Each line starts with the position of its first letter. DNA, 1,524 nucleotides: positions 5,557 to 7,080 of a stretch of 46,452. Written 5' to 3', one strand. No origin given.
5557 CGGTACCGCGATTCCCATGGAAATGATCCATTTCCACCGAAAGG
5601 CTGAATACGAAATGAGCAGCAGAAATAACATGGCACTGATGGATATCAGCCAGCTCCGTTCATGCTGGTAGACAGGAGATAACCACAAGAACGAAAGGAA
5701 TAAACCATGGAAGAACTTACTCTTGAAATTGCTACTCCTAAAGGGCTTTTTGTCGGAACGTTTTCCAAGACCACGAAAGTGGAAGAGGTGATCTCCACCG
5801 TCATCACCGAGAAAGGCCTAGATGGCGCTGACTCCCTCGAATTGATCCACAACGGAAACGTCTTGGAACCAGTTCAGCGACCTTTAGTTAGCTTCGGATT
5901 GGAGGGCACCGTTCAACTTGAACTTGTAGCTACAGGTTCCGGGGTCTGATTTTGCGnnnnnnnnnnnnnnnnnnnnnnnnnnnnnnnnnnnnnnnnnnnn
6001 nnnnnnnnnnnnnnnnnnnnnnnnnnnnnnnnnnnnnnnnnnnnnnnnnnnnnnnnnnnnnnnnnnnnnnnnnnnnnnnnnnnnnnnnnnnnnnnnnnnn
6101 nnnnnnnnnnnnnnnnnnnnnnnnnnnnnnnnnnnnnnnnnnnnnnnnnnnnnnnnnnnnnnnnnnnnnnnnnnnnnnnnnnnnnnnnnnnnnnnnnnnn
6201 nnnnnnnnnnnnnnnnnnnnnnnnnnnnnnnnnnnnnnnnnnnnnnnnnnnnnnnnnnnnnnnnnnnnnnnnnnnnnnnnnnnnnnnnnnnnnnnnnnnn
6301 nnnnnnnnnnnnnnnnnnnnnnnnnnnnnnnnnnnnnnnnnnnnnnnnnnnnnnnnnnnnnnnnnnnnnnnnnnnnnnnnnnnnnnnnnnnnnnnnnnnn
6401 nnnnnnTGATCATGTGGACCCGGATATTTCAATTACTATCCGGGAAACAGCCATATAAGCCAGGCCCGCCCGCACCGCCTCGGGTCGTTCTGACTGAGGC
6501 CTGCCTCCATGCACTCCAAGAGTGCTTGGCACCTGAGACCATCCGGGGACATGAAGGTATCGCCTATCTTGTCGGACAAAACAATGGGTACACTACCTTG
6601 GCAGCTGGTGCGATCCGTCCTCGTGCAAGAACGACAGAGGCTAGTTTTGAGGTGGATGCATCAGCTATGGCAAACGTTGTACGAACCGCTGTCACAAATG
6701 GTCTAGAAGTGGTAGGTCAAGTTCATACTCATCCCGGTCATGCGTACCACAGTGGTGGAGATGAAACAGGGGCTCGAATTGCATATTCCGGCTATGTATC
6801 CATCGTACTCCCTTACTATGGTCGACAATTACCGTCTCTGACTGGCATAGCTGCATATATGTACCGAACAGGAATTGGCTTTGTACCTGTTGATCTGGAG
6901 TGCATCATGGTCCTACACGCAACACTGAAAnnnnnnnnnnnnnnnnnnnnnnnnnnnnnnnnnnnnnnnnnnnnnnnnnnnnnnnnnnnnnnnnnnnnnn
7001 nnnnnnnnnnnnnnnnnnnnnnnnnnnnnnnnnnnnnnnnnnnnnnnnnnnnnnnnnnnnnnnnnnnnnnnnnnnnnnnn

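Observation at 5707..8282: Complete ubiquitin-like conjugation operon (Ubl-E2-JAB-E1), Bil-like in order but with a minimal Ubl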

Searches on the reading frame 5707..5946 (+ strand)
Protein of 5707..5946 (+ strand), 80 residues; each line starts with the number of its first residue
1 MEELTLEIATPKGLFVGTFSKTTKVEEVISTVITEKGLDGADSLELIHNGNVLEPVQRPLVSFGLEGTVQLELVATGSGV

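Call 3: search_protein_families(library=pfam, proteins=[window:5707-5946:+], max_evalue=1)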
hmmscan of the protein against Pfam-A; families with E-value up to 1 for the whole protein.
window:5707-5946:+ (80 aa): 2 families
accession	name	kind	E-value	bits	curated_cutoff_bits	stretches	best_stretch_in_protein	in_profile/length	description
PF11976.14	Rad60-SLD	-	0.018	15.3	23.8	1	20-58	18-56/72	Ubiquitin-2 like Rad60 SUMO-like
PF11470.14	TUG-UBL1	-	0.02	15.4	23.3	1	19-72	12-64/65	TUG ubiquitin-like domain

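Call 4: search_protein_families(library=padloc, proteins=[window:5707-5946:+], max_evalue=1)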
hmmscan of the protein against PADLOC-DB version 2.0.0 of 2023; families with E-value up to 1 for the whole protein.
window:5707-5946:+ (80 aa): 0 families

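Call 5: search_protein_families(library=ncbifam, proteins=[window:5707-5946:+], max_evalue=1)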
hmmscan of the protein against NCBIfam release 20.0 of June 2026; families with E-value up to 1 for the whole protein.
window:5707-5946:+ (80 aa): 0 families

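Call 17: search_solved_structures(query=window:5707-5946:+, max_evalue=10, show_alignments=2)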
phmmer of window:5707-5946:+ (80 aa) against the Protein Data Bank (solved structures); distinct sequences matched with E-value up to 10: 2.
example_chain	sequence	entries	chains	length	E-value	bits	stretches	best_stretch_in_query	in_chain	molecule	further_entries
6l0l_A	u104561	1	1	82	0.59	13.8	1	5-79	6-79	Hydra-1ubq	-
3tde_A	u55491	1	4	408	0.6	13.7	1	9-73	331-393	S-adenosylmethionine synthase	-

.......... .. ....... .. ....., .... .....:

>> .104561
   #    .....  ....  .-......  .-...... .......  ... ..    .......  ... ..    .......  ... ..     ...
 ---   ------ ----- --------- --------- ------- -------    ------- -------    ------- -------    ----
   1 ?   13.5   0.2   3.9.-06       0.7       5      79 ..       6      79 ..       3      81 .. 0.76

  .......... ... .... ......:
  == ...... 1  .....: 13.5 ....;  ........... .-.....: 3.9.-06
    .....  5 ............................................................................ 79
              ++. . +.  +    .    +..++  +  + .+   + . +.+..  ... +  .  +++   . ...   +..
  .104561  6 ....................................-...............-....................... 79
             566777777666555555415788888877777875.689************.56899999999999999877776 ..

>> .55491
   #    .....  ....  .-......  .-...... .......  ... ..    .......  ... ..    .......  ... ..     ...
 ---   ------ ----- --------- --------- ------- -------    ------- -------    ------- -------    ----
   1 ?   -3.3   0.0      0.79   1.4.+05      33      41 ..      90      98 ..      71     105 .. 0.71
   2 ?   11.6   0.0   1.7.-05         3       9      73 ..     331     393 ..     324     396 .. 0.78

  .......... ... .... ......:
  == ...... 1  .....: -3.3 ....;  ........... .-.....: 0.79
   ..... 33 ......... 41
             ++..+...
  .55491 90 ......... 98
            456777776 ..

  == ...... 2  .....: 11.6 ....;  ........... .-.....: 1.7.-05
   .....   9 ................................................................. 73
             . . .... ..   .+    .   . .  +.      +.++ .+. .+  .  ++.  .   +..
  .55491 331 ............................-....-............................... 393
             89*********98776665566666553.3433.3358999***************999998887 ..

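Call 50: find_homologous_proteins(query=window:5707-5946:+, max_evalue=0.001)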
Query window:5707-5946:+ (80 aa): 328 proteins with E <= 0.001 among 328 candidates; the best 120 are listed.
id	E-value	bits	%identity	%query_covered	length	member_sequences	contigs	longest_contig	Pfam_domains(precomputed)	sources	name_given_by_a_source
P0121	4.4e-42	158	100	100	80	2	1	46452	-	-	-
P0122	3.0e-32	127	75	100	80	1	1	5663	-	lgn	-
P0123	9.9e-32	126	77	99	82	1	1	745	-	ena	-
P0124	1.2e-31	125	78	99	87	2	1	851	-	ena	-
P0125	1.3e-31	125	77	99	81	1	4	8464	-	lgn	-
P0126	2.3e-31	124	75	99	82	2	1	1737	-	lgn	-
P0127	3.9e-31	124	76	99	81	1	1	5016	-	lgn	-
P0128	1.0e-30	122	73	99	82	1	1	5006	-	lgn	-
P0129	1.5e-30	122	73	99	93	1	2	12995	-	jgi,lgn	jgi:hypothetical protein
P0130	1.9e-30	122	73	99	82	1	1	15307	-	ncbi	-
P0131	4.0e-30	121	76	99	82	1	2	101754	-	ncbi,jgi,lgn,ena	-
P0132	7.8e-30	120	75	100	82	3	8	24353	-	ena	-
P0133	8.4e-30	120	73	100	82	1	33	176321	-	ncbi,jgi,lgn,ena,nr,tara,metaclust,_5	ncbi:MAG: hypothetical protein CMQ43_01560 [Gammaproteobacteria bacterium]|nr:hypothetical protein [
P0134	1.2e-29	119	73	99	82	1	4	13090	-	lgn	-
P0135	1.5e-29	119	73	100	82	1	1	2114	-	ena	-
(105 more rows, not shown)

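Call 64: predict_structure(alignment_id=A4)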
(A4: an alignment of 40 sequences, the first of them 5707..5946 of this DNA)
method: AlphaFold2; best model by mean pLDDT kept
length: 80 residues; sequences in the alignment: 40
mean_pLDDT: 90.5   pTM: 0.80
mean pLDDT of the five models: 90.5, 90.0, 88.8, 87.2, 86.0
residues with pLDDT >= 90: 65; 70-90: 9; 50-70: 4; < 50: 2
segments of 3 or more residues with pLDDT < 50: none
pLDDT, mean of each block of 10 residues (from residue 1): 93 95 96 89 87 95 94 75
secondary structure, 60 per line:
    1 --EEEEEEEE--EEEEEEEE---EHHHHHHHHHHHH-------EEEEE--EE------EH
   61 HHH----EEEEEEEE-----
elements in order: E3-10 E13-20 H25-36 E44-48 H60-63 E68-75

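Call 67: fold_search(model_id=the predicted structure, library=pdb)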
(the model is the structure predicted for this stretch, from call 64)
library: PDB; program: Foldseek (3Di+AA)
matches with E <= 10: 1922; with E <= 0.001: 383
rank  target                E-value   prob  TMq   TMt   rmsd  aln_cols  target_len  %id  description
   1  8j0a_A                1.7e-05  1.00  0.78  0.78   1.9        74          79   22  Robust design of effective allosteric activator UbV R4 for Rsp5 E3 ligase using the machine-learning tool ProteinMPNN (released 2023-08-09)
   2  6fno_D                2.0e-05  1.00  0.77  0.70   2.7        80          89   19  Caldiarchaeum Subterraneum Ubiquitin:Rpn11-homolog complex, zinc soak (released 2018-07-25)
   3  5eql_B                2.8e-05  1.00  0.79  0.83   1.8        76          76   10  Isoform-specific inhibition of SUMO-dependent protein-protein interactions (released 2016-11-23)
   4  8ysy_MODEL_1_A        3.6e-05  1.00  0.72  0.74   3.6        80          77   20  Ubiquitin(native) from Oryza sativa subsp. japonica (Rice) (released 2024-10-09)
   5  2n7d_MODEL_1_A        5.0e-05  1.00  0.70  0.60   2.6        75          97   17  Solution structure of the UBL domain of human Ddi2 (released 2016-07-20)
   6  4wjp_A                5.4e-05  1.00  0.82  0.83   2.0        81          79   15  Crystal Structure of SUMO1 in complex with phosphorylated Daxx (released 2014-12-31)
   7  9eeb_E                5.4e-05  1.00  0.68  0.19   3.6        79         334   13  Tubulin cofactors D,E,G bound to tubulin dimer (released 2026-02-04)
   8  3v61_A                6.5e-05  1.00  0.79  0.81   2.3        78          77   14  Structure of S. cerevisiae PCNA conjugated to SUMO on lysine 164 (released 2012-02-29)
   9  2ckh_B                7.0e-05  1.00  0.81  0.82   2.3        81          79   11  SENP1-SUMO2 complex (released 2006-04-26)
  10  3dbr_I                7.0e-05  1.00  0.79  0.75   2.5        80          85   20  Structural Dissection of a Gating Mechanism Preventing Misactivation of Ubiquitin by NEDD8's E1 (APPBP1-UBA3Arg190Gln- (released 2008-08-12)
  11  2io1_B                7.0e-05  1.00  0.77  0.77   2.4        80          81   11  Crystal structure of human Senp2 in complex with preSUMO-3 (released 2006-11-14)
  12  2mur_MODEL_1_B        7.0e-05  1.00  0.76  0.78   3.2        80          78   20  Solution Structure of the Human FAAP20 UBZ-Ubiquitin Complex (released 2014-12-03)
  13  3uqb                  7.4e-05  1.00  0.80  0.36   2.2        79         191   14  Crystal structure of a SMT Fusion PEPTIDYL-PROLYL CIS-TRANS ISOMERASE with surface mutation D44G from Burkholderia pseud (released 2011-11-30)
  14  9lqm_B                7.4e-05  1.00  0.76  0.76   2.1        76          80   22  Crystal structure of synthetic ubiquitin variant R4 designed by ProteinMPNN (released 2025-02-12)
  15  8j07_c2               7.4e-05  1.00  0.73  0.11   2.2        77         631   22  96nm repeat of human respiratory doublet microtubule and associated axonemal complexes (released 2023-07-26)
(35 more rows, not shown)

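Call 69: search_protein_representatives(alignment_id=A4)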
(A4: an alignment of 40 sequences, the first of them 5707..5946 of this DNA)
Query: 40 sequences, 82 profile positions. Proteins with E-value up to 0.001 (for the whole library): 143; up to 1e-10: 59; up to 1e-30: 3. The best 143 are listed.
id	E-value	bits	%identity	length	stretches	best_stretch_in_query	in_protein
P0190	4.3e-35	135.8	-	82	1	1-82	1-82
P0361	2.0e-33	130.4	-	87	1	4-82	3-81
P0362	2.0e-33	130.4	-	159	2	3-82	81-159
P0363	1.5e-30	121.2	-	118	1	2-82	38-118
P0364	6.3e-30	119.2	-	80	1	4-82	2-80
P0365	1.0e-29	118.6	-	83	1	5-82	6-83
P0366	4.1e-29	116.6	-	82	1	1-82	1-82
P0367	7.4e-29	115.8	-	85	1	3-82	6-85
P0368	4.8e-27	110.0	-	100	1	3-82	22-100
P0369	5.2e-26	106.7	-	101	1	4-82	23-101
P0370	6.6e-26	106.3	-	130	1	4-82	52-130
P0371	3.1e-24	101.0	-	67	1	16-82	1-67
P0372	3.9e-24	100.7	-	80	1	4-82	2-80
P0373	2.2e-23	98.2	-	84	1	1-82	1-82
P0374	7.7e-23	96.5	-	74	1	1-63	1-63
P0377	2.9e-21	91.5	-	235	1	7-82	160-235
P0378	5.6e-21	90.5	-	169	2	3-82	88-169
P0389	4.0e-17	78.2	-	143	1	3-82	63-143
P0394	1.7e-15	73.0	-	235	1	5-82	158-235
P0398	6.5e-15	71.1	-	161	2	5-79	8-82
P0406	5.2e-13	65.0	-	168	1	3-77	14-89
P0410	2.3e-12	63.0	-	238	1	4-82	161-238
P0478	7.7e-05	38.8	-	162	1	3-73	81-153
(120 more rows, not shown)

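Call 70: search_protein_families(library=padloc, proteins=[P0362, P0378, P0398, P0377, P0394, P0406, P0478, P0410, P0389, P0370], max_evalue=0.01)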
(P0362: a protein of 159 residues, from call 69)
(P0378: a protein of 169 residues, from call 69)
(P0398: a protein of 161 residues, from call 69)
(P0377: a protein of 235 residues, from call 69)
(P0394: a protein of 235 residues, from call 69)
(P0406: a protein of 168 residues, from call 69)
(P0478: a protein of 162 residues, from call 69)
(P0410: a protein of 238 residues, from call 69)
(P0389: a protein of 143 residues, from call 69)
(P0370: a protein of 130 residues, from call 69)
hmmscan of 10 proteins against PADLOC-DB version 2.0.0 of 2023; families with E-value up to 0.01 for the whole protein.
P0362 (159 aa): 0 families

P0378 (169 aa): 1 family
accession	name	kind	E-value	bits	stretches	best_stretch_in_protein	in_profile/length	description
PDLC03844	BilA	-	2.4e-06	26.1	1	25-149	19-139/162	-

P0398 (161 aa): 1 family
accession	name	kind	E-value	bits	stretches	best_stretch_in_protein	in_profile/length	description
PDLC03844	BilA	-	8.7e-05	21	1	6-122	3-118/162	-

P0377 (235 aa): 0 families

P0394 (235 aa): 0 families

P0406 (168 aa): 0 families

P0478 (162 aa): 0 families

P0410 (238 aa): 1 family
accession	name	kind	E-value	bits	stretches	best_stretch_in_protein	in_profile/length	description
PDLC03844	BilA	-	1.1e-39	134.5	1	1-159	1-158/162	-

P0389 (143 aa): 0 families

P0370 (130 aa): 0 families

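Call 72: find_encoding_contigs(protein=P0410, flank=6000, max_places=4)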
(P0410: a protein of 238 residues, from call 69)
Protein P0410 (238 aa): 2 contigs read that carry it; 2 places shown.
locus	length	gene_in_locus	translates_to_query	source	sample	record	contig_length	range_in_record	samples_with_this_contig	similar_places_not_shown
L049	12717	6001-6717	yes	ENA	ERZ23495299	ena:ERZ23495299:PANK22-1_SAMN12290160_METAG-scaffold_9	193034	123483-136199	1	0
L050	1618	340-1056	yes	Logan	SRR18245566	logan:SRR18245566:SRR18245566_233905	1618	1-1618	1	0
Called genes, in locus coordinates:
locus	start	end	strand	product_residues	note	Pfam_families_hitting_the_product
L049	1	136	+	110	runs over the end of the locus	-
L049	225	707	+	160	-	-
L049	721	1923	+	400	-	PF04326:SLFN_AlbA_2, PF13749:HATPase_c_4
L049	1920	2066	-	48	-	-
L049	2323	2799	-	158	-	-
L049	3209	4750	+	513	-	PF13175:AAA_15, PF13304:AAA_21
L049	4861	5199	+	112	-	-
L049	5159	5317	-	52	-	-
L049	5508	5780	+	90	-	-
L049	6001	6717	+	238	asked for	PF27055:BilA_UBL_2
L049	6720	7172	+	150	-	-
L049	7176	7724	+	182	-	PF14464:Prok-JAB (weak)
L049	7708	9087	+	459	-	PF27312:BilD_N (weak), PF00899:ThiF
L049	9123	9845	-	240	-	-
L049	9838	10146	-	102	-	PF01381:HTH_3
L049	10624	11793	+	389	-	PF19658:DUF6161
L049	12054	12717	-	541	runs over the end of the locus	PF00005:ABC_tran, PF02463:SMC_N (faint), PF13175:AAA_15 (faint), PF13304:AAA_21, PF14491:DUF4435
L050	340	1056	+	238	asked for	PF27055:BilA_UBL_2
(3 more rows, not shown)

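Call 73: search_protein_families(library=padloc, proteins=[L049:6001-6714:+, L049:6720-7169:+, L049:7176-7721:+, L049:7708-9084:+], max_evalue=0.001)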
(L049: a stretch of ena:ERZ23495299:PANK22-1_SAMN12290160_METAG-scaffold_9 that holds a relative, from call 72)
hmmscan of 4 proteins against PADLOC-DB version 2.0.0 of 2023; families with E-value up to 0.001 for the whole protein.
L049:6001-6714:+ (238 aa): 1 family
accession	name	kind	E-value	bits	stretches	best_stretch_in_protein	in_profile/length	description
PDLC03844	BilA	-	1.1e-39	134.5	1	1-159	1-158/162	-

L049:6720-7169:+ (150 aa): 1 family
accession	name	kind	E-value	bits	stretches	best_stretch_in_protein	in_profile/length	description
PDLC03845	BilB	-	9.2e-06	23.5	1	20-100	23-115/159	-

L049:7176-7721:+ (182 aa): 2 families
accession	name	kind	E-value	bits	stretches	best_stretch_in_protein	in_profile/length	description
PDLC03846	BilC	-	1.1e-13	49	1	23-157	10-148/168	-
PDLC00898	JAB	-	0.00029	18.5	1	29-113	21-106/162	JAB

L049:7708-9084:+ (459 aa): 3 families
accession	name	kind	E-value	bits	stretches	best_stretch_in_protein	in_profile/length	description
PDLC03847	BilD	-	3.7e-16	56.8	1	27-279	36-290/453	-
PDLC00849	E1-E2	-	8.7e-07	26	1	204-266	336-396/582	E1-E2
PDLC00829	E1-E2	-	0.00064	16.9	1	204-266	174-234/426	E1-E2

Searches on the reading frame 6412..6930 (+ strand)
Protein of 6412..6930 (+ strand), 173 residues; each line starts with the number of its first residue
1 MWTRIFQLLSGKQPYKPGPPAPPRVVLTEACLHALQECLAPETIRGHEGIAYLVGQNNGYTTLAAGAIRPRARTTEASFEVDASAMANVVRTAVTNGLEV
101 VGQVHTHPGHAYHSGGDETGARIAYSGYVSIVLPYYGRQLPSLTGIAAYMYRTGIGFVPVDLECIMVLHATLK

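Call 3: search_protein_families(library=pfam, proteins=[window:6412-6930:+], max_evalue=1)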
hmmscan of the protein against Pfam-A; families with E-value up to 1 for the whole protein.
window:6412-6930:+ (173 aa): 1 family
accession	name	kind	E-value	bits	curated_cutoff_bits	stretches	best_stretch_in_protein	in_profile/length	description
PF14464.11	Prok-JAB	-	2.7e-07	30.9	25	1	47-122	18-91/114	Prokaryotic homologs of the JAB domain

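Call 4: search_protein_families(library=padloc, proteins=[window:6412-6930:+], max_evalue=1)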
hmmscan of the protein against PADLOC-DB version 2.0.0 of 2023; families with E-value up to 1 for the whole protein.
window:6412-6930:+ (173 aa): 5 families
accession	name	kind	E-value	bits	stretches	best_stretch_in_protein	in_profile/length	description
PDLC03846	BilC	-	1.4e-13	48.7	1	23-153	12-146/168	-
PDLC00891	JAB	-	0.0026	15.2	1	71-110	60-99/159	JAB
PDLC00898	JAB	-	0.0036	14.9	1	58-110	53-105/162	JAB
PDLC00899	JAB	-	0.0077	13.9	1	65-110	58-103/160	JAB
PDLC00895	JAB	-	0.0082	13.8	1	25-111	11-99/162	JAB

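Call 5: search_protein_families(library=ncbifam, proteins=[window:6412-6930:+], max_evalue=1)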
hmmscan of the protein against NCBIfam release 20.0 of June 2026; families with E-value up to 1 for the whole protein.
window:6412-6930:+ (173 aa): 1 family
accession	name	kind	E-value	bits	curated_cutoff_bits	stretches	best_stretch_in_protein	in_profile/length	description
NF041370.1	desamp_Halo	equivalog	5.9e-05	23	130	1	47-133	23-109/133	desampylase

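Call 16: search_solved_structures(query=window:6412-6930:+, max_evalue=1, show_alignments=2)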
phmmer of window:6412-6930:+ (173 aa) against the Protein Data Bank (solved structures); distinct sequences matched with E-value up to 1: 4.
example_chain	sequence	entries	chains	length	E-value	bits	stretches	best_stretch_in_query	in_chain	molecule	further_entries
8tyx_B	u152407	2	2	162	5.2e-11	45.7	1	25-151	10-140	DUB(BilC) E33A Mutant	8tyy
2kcq_A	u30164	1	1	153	0.096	15.6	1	48-133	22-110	Mov34/MPN/PAD-1 family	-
5lda_A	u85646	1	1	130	0.33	13.8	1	47-109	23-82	JAMM1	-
5ld9_A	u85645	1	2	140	0.38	13.6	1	47-109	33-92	JAMM1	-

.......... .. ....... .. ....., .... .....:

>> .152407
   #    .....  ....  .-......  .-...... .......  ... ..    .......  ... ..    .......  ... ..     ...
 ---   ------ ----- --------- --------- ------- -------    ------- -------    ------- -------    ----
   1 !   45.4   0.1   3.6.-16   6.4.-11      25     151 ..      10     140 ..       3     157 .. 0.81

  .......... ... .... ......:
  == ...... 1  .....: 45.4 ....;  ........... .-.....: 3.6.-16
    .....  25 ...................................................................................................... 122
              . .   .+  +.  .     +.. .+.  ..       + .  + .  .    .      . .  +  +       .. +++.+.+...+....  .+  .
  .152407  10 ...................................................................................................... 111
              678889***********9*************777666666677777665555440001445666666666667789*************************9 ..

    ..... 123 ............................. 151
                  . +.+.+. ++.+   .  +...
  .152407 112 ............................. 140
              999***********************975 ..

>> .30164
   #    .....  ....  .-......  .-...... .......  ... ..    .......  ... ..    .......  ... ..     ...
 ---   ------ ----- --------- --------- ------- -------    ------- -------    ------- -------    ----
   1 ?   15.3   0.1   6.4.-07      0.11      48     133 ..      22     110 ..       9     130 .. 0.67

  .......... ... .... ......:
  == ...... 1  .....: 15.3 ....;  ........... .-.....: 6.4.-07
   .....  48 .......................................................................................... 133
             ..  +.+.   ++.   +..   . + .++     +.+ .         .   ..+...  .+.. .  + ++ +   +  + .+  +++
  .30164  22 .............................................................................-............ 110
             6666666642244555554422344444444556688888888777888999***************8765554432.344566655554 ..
